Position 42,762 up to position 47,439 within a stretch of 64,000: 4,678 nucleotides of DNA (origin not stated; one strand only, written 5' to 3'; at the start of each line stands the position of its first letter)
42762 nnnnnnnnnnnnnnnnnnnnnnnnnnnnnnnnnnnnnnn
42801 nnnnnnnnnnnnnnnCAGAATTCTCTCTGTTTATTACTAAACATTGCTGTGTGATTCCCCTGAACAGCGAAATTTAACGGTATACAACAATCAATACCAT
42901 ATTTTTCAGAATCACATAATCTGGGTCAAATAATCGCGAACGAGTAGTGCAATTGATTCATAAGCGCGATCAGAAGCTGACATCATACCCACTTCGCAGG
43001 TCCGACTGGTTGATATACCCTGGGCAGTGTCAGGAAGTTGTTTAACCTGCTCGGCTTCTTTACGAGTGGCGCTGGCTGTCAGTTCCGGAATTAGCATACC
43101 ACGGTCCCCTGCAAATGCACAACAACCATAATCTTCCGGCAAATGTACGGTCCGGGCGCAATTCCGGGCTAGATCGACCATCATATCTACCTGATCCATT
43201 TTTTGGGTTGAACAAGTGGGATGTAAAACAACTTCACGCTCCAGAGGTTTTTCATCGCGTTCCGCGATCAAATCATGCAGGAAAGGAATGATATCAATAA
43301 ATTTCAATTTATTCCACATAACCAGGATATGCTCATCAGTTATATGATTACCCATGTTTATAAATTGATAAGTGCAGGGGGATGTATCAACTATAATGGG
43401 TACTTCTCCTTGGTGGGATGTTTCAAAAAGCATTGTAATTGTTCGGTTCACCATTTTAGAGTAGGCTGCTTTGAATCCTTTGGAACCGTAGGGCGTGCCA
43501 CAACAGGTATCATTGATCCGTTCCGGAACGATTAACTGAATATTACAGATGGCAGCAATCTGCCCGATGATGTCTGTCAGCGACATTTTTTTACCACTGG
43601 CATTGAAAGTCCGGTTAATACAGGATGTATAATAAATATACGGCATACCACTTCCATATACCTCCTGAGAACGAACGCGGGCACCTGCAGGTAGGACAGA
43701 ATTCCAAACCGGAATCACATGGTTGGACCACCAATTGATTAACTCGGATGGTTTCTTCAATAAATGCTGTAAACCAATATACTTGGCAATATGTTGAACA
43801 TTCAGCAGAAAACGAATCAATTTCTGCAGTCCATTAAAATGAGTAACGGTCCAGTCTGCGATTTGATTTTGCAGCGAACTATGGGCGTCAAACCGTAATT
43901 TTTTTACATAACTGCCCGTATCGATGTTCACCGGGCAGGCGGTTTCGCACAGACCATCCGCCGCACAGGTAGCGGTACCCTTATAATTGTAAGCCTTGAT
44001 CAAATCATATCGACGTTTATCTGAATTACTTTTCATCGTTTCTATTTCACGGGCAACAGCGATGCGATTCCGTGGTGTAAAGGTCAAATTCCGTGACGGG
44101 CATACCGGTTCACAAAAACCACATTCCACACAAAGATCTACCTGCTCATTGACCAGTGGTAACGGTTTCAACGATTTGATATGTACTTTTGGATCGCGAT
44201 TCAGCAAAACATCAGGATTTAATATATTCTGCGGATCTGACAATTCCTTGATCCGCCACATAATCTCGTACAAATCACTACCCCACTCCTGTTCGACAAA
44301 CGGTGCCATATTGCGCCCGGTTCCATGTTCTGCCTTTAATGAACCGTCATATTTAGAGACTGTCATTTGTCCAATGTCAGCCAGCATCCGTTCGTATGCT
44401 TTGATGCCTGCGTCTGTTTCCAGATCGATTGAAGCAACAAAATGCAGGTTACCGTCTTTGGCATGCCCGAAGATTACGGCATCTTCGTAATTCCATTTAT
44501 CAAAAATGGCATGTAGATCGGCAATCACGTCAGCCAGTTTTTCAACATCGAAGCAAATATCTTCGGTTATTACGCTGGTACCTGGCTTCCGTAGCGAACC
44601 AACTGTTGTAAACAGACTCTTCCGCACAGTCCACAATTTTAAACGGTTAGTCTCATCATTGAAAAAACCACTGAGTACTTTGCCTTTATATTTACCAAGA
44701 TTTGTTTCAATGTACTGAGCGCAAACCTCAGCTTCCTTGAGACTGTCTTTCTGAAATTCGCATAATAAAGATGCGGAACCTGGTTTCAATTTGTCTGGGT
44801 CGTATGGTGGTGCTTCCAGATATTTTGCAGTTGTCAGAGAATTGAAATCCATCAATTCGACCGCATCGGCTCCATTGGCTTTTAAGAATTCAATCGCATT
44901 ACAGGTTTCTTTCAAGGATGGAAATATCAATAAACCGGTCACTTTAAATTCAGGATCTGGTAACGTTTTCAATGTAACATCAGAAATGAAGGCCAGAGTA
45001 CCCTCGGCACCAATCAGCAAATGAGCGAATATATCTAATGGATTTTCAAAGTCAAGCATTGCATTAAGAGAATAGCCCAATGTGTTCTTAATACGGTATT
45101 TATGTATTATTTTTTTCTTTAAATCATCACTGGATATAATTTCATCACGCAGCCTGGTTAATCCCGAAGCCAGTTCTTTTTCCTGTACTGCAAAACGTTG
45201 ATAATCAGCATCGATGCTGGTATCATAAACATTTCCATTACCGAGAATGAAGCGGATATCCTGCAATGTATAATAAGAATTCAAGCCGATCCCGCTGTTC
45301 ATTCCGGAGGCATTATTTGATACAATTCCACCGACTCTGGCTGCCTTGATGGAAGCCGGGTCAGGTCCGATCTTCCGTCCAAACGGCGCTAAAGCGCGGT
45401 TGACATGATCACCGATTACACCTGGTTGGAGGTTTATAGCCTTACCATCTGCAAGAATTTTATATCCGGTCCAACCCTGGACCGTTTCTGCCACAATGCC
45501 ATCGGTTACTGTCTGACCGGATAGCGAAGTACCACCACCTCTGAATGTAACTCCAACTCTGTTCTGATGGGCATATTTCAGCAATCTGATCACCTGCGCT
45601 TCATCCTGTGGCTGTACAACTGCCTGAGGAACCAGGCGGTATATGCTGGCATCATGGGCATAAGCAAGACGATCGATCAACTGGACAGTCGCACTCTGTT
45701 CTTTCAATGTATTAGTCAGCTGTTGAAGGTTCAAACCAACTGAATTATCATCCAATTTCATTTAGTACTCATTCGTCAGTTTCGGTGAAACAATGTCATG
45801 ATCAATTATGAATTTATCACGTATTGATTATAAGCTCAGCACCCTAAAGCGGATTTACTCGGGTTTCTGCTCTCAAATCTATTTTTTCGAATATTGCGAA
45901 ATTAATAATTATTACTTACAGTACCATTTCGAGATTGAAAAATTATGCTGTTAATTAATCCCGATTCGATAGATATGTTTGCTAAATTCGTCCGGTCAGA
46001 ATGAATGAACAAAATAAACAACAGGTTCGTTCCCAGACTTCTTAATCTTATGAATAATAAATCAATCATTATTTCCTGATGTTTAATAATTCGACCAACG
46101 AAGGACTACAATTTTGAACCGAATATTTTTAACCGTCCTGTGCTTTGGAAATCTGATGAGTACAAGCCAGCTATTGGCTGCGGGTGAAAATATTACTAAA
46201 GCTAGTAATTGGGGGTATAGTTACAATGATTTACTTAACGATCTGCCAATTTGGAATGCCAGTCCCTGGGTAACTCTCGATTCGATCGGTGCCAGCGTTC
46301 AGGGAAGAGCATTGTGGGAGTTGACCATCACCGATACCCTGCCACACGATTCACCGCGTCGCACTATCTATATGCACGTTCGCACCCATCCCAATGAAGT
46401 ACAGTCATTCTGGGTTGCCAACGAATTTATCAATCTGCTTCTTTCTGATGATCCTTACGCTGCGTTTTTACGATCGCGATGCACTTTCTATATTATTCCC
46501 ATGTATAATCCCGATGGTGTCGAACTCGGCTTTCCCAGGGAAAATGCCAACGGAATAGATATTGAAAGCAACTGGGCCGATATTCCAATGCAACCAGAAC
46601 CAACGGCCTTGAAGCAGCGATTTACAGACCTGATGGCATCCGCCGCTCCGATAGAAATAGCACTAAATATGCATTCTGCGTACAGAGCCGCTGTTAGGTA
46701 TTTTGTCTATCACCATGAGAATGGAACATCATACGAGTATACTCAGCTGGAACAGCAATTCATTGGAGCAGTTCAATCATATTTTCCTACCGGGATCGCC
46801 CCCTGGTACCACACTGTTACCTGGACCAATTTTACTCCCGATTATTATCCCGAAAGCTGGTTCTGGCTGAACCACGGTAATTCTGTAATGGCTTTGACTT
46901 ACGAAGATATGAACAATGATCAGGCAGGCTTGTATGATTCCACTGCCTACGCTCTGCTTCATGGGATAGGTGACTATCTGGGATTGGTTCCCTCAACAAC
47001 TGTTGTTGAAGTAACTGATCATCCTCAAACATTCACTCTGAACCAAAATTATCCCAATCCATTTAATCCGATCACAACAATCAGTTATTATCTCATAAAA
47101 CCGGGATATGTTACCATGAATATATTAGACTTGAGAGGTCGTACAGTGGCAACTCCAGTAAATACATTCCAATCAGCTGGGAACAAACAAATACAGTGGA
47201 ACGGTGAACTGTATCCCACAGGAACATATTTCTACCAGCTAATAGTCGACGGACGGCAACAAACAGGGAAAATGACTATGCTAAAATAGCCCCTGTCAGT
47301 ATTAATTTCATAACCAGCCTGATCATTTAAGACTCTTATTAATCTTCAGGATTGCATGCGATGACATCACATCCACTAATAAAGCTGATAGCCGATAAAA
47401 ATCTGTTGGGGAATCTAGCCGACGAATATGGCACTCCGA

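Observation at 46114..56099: Peptidoglycan-harvesting locus: T9SS-secreted M14 and GH18 enzymes, NamZ, PBP4, LdcA, SpmAB, with lysA embedded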

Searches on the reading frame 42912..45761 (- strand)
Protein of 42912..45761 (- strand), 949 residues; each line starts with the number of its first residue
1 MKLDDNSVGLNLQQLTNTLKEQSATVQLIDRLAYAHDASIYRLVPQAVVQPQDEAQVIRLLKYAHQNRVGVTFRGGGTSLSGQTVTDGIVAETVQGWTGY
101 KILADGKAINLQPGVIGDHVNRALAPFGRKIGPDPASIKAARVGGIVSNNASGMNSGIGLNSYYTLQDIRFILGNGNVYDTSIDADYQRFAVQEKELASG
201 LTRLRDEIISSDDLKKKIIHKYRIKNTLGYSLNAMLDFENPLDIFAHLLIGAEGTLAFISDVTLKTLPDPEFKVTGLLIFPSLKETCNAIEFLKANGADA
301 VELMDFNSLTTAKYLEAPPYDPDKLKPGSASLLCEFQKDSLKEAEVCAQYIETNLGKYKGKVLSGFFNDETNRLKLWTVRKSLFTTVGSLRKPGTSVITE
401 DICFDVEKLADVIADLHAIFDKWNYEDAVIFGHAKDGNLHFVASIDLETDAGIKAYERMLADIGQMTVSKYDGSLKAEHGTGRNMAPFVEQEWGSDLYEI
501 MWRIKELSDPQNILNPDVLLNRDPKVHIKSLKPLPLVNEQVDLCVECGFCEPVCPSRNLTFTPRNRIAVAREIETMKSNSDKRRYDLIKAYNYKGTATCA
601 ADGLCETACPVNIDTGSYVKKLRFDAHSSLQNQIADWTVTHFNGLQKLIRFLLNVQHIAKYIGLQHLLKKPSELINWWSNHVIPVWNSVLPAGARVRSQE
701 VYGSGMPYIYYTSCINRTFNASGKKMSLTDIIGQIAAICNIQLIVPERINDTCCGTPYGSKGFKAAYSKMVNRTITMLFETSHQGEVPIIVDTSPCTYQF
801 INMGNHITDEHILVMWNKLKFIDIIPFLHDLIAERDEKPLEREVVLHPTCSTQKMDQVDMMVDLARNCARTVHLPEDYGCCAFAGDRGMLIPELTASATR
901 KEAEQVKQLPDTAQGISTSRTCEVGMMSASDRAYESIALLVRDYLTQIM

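Call 9: search_protein_families(library=pfam, proteins=[window:42912-45761:-], max_evalue=0.001)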
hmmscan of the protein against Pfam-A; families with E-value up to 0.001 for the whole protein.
window:42912-45761:- (949 aa): 8 families
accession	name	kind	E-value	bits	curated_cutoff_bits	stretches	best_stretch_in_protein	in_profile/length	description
PF02913.24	FAD-oxidase_C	-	1.7e-47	162.7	21.2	1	270-517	2-246/248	FAD linked oxidases, C-terminal domain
PF01565.28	FAD_binding_4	-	2.2e-29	102.4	26.4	1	45-181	1-138/139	FAD binding domain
PF13183.11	Fer4_8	-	5.8e-09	36.8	27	1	541-613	2-68/68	4Fe-4S dicluster domain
PF12838.12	Fer4_7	-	1.2e-07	32.5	27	1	544-613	2-52/52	4Fe-4S dicluster domain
PF13534.11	Fer4_17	-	8.5e-07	29.9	22.2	1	544-614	2-61/61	4Fe-4S dicluster domain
PF00037.32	Fer4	-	3.2e-05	24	21.1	0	542-556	6-20/24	4Fe-4S binding domain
PF02754.22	CCG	-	5.3e-05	23.7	20.6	0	710-800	3-84/85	Cysteine-rich domain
PF13484.11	Fer4_16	-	0.00026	22.2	30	1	544-612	2-66/66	4Fe-4S double cluster binding domain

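Call 74: search_protein_families(library=ncbifam, proteins=[window:42912-45761:-], max_evalue=0.00001)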
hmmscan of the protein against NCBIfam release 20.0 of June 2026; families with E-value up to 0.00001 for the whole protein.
window:42912-45761:- (949 aa): 8 families
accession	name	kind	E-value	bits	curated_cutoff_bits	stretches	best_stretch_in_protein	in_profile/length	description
NF049975.1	2HglutDHaseYdiJ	equivalog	5.9e-56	189.8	1350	1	15-517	22-537/1018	D-2-hydroxyglutarate dehydrogenase YdiJ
TIGR00387.1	glcD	equivalog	3.2e-52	177.8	567.9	2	246-516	150-411/413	glycolate oxidase subunit GlcD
NF008408.0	PRK11230.1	equivalog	5.9e-37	127.3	897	2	242-517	204-469/499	glycolate oxidase subunit GlcD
NF008369.0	PRK11168.1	equivalog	1.9e-13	50.1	278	1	539-940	8-395/401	anaerobic glycerol-3-phosphate dehydrogenase subunit C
TIGR03379.1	glycerol3P_GlpC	equivalog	1.5e-12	47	279.9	1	539-941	2-393/397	anaerobic glycerol-3-phosphate dehydrogenase subunit GlpC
NF045670.1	quin_L_LdhH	equivalog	3.6e-10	38.8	800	1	540-908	302-668/706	L-lactate dehydrogenase (quinone) large subunit LdhH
NF008434.0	PRK11274.1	equivalog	5.7e-08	32.1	333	0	541-628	22-104/409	glycolate oxidase subunit GlcF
TIGR01678.1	FAD_lactone_ox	subfamily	3.8e-06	26.1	396.8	0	36-191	6-159/438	sugar 1,4-lactone oxidase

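Call 75: search_solved_structures(query=window:42912-45761:-, max_evalue=1e-10)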
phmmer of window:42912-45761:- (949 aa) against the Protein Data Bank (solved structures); distinct sequences matched with E-value up to 1e-10: 6.
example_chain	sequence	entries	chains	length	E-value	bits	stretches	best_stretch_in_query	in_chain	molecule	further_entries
7qh2_C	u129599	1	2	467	3.8e-25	91.5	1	247-517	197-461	Lactate dehydrogenase (NAD(+),ferredoxin) subunit LctD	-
8jdc_A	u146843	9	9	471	2.4e-21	79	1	247-518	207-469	Probable D-lactate dehydrogenase, mitochondrial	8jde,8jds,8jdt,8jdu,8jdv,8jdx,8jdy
8jdb_A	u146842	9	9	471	5.4e-20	74.5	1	247-518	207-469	Probable D-lactate dehydrogenase, mitochondrial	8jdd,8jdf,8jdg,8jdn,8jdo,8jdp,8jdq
9qgz_A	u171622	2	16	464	5.9e-19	71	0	33-178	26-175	Glycolate oxidase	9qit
6lpn_A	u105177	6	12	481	1.9e-17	66.1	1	246-520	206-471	D-2-hydroxyglutarate dehydrogenase, mitochondrial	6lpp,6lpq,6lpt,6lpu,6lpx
3pm9_A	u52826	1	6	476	7.1e-16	60.8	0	246-517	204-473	Putative oxidoreductase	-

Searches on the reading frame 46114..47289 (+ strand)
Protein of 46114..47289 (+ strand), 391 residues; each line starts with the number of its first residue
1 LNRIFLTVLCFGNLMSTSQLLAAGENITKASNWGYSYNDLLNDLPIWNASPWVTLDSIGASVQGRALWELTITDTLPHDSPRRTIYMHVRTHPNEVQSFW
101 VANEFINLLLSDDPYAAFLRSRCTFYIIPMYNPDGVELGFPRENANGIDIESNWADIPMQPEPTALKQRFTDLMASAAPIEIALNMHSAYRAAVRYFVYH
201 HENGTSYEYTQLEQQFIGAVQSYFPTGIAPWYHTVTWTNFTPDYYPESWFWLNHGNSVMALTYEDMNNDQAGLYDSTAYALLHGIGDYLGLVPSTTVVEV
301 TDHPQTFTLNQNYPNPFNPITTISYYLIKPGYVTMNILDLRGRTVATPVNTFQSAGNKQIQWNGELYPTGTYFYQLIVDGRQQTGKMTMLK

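Call 4: search_protein_families(library=pfam, proteins=[window:46114-47289:+], max_evalue=0.01)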
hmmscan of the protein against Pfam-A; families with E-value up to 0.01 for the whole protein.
window:46114-47289:+ (391 aa): 4 families
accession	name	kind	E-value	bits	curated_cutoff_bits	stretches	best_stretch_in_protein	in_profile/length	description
PF00246.29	Peptidase_M14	-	2.2e-19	70.6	21.6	1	52-157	15-136/286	Zinc carboxypeptidase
PF18962.6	Por_Secre_tail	-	5.4e-07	30.2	27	1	313-387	2-73/75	Secretion system C-terminal sorting domain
PF23651.1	TRAF_BTBD17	-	0.00071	19.8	27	1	337-387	25-75/169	BTBD17 TRAF domain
PF13860.13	FlgD_ig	-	0.0099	16.3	27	0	333-367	25-64/79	FlgD Ig-like domain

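Call 5: search_protein_families(library=ncbifam, proteins=[window:46114-47289:+], max_evalue=0.01)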
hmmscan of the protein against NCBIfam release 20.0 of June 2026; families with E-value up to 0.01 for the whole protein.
window:46114-47289:+ (391 aa): 3 families
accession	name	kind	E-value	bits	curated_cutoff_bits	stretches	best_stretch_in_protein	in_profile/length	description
TIGR04183.1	Por_Secre_tail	domain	3.6e-07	30.1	23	1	313-387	2-69/72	T9SS type A sorting domain-containing protein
NF052323.1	T9SSA_dep_M6i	equivalog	8.8e-07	27.2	600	1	312-378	960-1026/1043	T9SS-dependent M6-like inactivated metalloprotease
NF038113.1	T9SSA_dep_M36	equivalog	0.00033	18.9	885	1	308-387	791-866/869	T9SS-dependent M36 family metallopeptidase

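Call 20: search_solved_structures(query=window:46114-47289:+, max_evalue=0.001, show_alignments=2)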
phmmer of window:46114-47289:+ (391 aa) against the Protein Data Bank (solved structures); distinct sequences matched with E-value up to 0.001: 6.
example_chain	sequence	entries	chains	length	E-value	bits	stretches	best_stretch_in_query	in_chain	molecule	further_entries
3l2n_A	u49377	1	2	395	2.7e-13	52.7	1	34-163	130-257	Peptidase M14, carboxypeptidase A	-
4b6z_A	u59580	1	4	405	1.3e-10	43.9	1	51-167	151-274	FAMILY M14 UNASSIGNED PEPTIDASE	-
8v3m_A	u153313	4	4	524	1.3e-09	40.6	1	81-155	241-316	Cytosolic carboxypeptidase-like protein 5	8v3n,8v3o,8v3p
8v3q_A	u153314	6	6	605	2.1e-09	39.9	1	81-154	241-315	Cytosolic carboxypeptidase-like protein 5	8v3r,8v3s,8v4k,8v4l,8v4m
3k2k_A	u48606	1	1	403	4.4e-09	38.9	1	50-167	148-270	putative carboxypeptidase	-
4a37_A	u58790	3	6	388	1.2e-06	30.9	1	57-163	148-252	METALLO-CARBOXYPEPTIDASE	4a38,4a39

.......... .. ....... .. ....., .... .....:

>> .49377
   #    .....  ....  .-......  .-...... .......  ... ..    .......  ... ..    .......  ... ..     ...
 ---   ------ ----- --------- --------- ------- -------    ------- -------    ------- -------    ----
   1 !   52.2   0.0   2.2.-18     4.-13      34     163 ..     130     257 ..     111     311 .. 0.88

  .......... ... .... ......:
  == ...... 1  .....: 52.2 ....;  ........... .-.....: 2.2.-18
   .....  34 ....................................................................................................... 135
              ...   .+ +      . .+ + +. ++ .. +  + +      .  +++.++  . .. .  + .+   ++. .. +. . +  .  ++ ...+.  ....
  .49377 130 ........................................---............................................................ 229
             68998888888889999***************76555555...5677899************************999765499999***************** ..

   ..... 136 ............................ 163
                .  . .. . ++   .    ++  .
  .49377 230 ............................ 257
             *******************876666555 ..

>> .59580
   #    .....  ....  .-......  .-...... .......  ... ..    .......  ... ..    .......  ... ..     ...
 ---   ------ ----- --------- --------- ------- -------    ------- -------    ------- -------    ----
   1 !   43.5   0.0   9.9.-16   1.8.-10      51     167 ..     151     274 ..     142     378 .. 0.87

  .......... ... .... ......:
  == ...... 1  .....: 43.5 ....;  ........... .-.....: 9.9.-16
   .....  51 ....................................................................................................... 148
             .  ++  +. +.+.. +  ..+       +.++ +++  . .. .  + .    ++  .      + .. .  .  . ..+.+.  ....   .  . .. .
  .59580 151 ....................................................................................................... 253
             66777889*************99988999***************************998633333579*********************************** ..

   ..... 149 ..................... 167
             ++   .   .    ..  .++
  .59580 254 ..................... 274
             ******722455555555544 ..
